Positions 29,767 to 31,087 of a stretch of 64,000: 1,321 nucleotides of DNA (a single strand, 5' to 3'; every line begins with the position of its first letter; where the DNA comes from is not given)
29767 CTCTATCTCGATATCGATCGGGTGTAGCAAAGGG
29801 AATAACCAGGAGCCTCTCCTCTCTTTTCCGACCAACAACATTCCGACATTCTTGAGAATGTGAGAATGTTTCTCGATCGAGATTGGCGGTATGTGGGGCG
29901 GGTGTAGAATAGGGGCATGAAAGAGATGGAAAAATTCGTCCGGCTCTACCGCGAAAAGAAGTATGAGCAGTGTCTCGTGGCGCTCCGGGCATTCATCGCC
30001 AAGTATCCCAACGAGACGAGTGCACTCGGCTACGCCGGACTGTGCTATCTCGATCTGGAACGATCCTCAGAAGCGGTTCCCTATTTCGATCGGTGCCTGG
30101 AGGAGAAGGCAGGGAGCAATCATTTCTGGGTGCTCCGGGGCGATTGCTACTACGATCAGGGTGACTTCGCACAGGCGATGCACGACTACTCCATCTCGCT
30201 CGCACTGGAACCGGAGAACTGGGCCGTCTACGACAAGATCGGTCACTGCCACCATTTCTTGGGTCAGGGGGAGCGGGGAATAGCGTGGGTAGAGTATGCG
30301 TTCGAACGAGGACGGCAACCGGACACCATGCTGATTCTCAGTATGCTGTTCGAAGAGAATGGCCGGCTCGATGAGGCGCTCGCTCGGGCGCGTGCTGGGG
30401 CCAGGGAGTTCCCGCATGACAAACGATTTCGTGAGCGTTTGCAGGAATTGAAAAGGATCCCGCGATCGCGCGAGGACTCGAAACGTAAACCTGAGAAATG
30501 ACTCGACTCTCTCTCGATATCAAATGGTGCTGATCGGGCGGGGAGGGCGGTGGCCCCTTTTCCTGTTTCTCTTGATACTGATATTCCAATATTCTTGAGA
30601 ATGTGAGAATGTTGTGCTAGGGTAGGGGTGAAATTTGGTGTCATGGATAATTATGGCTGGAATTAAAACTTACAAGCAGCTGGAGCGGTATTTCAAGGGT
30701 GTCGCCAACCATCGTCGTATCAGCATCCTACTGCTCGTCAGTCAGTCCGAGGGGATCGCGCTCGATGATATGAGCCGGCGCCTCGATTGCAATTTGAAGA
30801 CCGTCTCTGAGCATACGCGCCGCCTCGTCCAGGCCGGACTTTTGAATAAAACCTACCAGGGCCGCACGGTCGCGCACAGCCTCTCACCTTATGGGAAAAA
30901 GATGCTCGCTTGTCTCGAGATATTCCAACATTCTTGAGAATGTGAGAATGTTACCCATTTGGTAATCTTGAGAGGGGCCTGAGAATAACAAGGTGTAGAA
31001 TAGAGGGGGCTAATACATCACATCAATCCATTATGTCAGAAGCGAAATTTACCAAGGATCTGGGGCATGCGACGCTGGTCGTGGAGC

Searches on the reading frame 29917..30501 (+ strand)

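Call 113: search_protein_families(library=pfam, proteins=[window:29917-30501:+], max_evalue=0.001)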
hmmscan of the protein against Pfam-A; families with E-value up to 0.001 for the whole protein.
window:29917-30501:+ (194 aa): 13 families
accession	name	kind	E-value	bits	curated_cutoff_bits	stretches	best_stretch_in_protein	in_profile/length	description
PF07719.23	TPR_2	-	8.3e-13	47.8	27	1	70-101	3-34/34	Tetratricopeptide repeat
PF13428.12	TPR_14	-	2.9e-12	46.4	23.5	0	137-177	3-43/44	Tetratricopeptide repeat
PF13432.12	TPR_16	-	9.4e-12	45.6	32.7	2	44-90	7-52/65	Tetratricopeptide repeat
PF00515.34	TPR_1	-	4e-11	42.7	27.8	1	71-101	4-34/34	Tetratricopeptide repeat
PF13181.12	TPR_8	-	3.2e-10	39.8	25.7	0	41-63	8-30/34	Tetratricopeptide repeat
PF13174.12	TPR_6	-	6.2e-10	39.5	26.3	0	10-32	9-32/33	Tetratricopeptide repeat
PF14559.12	TPR_19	-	9.6e-09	35.9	25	0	46-88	3-45/68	Tetratricopeptide repeat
PF12895.13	ANAPC3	-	3.5e-07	30.9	27.2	0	52-115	7-69/82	Anaphase-promoting complex, cyclosome, subunit 3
PF13424.12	TPR_12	-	6.1e-07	30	30.1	0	16-62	26-73/77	Tetratricopeptide repeat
PF13431.12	TPR_17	-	3.1e-06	27.5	24.4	0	24-53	3-32/34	Tetratricopeptide repeat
PF13414.12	TPR_11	-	2.8e-05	24.1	26.8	1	75-113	1-39/42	TPR repeat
PF13371.12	TPR_9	-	3.1e-05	24.3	35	0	10-64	5-59/73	Tetratricopeptide repeat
PF13429.12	TPR_15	-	3.8e-05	23.7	26.2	0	65-104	143-182/280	Tetratricopeptide repeat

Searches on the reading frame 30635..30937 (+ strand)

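Call 113: search_protein_families(library=pfam, proteins=[window:30635-30937:+], max_evalue=0.001)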
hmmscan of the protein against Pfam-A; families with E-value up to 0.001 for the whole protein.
window:30635-30937:+ (100 aa): 6 families
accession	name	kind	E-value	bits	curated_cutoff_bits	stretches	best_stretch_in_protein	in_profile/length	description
PF01047.28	MarR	-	2.4e-06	27.7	24.6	1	25-73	2-50/59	MarR family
PF25212.1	HVO_A0114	-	2.4e-05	24.5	27.6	1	22-79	18-75/84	HVO_A0114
PF12840.13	HTH_20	-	2.9e-05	24.4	27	1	28-71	6-49/51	Helix-turn-helix domain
PF13463.12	HTH_27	-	8.1e-05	23.3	22.2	1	29-87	6-68/68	Winged helix DNA-binding domain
PF13412.12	HTH_24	-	0.00065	19.7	21.9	1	26-70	3-47/48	Winged helix-turn-helix DNA-binding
PF01022.26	HTH_5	-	0.00076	19.7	22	0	27-72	3-47/47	Bacterial regulatory protein, arsR family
